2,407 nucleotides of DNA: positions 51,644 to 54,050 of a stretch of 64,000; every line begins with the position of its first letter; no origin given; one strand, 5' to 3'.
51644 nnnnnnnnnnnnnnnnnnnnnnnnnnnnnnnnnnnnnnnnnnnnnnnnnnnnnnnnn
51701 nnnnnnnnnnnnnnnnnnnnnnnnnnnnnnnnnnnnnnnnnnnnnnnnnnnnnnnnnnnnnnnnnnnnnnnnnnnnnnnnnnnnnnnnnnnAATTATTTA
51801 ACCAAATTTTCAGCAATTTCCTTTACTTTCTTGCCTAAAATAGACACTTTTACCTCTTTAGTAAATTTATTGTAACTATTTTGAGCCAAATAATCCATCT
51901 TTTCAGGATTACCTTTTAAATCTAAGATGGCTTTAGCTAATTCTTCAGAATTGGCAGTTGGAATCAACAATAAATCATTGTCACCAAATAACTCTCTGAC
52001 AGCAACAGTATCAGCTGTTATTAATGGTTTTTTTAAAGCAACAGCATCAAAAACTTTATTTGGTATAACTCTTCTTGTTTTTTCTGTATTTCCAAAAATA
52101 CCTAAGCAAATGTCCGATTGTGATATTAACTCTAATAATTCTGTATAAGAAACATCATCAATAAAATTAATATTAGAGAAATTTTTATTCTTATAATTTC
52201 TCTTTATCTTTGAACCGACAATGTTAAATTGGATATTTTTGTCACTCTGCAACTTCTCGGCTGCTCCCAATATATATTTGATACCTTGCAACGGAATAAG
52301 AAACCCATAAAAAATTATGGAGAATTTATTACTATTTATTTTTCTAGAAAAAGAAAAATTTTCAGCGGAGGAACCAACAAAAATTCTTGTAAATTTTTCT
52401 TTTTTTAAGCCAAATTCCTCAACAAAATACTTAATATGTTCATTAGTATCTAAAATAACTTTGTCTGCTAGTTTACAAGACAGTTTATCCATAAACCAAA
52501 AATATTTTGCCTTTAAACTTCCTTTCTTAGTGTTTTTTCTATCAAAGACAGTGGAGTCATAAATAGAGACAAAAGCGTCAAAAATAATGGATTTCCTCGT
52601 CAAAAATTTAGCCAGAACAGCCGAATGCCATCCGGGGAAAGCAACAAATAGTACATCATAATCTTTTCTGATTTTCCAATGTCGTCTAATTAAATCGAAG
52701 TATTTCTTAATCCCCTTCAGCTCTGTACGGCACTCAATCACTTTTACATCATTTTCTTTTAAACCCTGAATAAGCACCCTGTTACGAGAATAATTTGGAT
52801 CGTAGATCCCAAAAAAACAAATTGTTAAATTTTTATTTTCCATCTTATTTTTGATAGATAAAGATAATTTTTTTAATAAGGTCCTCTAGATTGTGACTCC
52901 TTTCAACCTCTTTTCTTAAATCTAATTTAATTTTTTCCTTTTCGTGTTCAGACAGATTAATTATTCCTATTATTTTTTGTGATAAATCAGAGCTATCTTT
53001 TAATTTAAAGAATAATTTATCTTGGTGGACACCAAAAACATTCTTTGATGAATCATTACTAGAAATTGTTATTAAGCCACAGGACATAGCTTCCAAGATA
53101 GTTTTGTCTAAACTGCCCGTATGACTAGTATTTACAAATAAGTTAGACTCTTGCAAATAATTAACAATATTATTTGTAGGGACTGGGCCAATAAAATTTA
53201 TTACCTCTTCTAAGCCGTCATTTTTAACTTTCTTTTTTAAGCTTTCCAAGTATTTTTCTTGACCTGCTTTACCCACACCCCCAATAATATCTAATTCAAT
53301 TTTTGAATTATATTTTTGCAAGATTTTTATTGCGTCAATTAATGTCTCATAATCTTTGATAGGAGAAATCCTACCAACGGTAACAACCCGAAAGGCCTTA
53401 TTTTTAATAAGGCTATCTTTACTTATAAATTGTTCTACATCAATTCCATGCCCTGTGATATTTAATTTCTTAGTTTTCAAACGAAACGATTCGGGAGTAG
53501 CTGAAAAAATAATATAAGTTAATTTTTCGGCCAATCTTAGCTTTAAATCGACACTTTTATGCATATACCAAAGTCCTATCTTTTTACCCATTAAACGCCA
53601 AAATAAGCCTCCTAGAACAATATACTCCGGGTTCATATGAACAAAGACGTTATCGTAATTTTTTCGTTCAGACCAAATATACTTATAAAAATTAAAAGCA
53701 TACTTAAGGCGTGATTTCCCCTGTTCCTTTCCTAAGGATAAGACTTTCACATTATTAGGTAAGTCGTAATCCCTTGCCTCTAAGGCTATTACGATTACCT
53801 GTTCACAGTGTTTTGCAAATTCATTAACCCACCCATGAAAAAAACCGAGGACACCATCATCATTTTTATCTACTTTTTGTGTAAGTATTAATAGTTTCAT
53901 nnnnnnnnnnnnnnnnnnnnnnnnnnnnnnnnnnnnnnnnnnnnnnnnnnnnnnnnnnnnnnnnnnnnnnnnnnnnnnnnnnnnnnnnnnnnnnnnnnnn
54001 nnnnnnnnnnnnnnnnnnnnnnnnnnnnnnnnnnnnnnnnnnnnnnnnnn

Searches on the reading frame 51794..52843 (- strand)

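Call 26: search_protein_families(library=pfam, proteins=[window:51794-52843:-], max_evalue=0.001)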
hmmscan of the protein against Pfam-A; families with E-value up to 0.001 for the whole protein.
window:51794-52843:- (349 aa): 3 families
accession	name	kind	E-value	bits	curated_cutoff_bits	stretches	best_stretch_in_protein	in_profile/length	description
PF00534.26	Glycos_transf_1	-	4.7e-15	56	26.4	1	161-325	3-171/172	Glycosyl transferases group 1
PF13692.12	Glyco_trans_1_4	-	2.2e-14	54.3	27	1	175-309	3-139/142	Glycosyl transferases group 1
PF13524.12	Glyco_trans_1_2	-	2.1e-12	47.6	25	1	196-330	7-132/144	Glycosyl transferase-like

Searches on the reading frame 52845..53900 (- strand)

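Call 26: search_protein_families(library=pfam, proteins=[window:52845-53900:-], max_evalue=0.001)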
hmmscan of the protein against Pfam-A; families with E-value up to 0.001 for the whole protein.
window:52845-53900:- (351 aa): 3 families
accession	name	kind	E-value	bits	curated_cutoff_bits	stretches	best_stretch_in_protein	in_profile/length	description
PF00534.26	Glycos_transf_1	-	1.1e-24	87.3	26.4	1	157-321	3-163/172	Glycosyl transferases group 1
PF13692.12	Glyco_trans_1_4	-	2e-19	70.7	27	1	170-314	2-140/142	Glycosyl transferases group 1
PF13524.12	Glyco_trans_1_2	-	9e-06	26.1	25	1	226-345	27-142/144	Glycosyl transferase-like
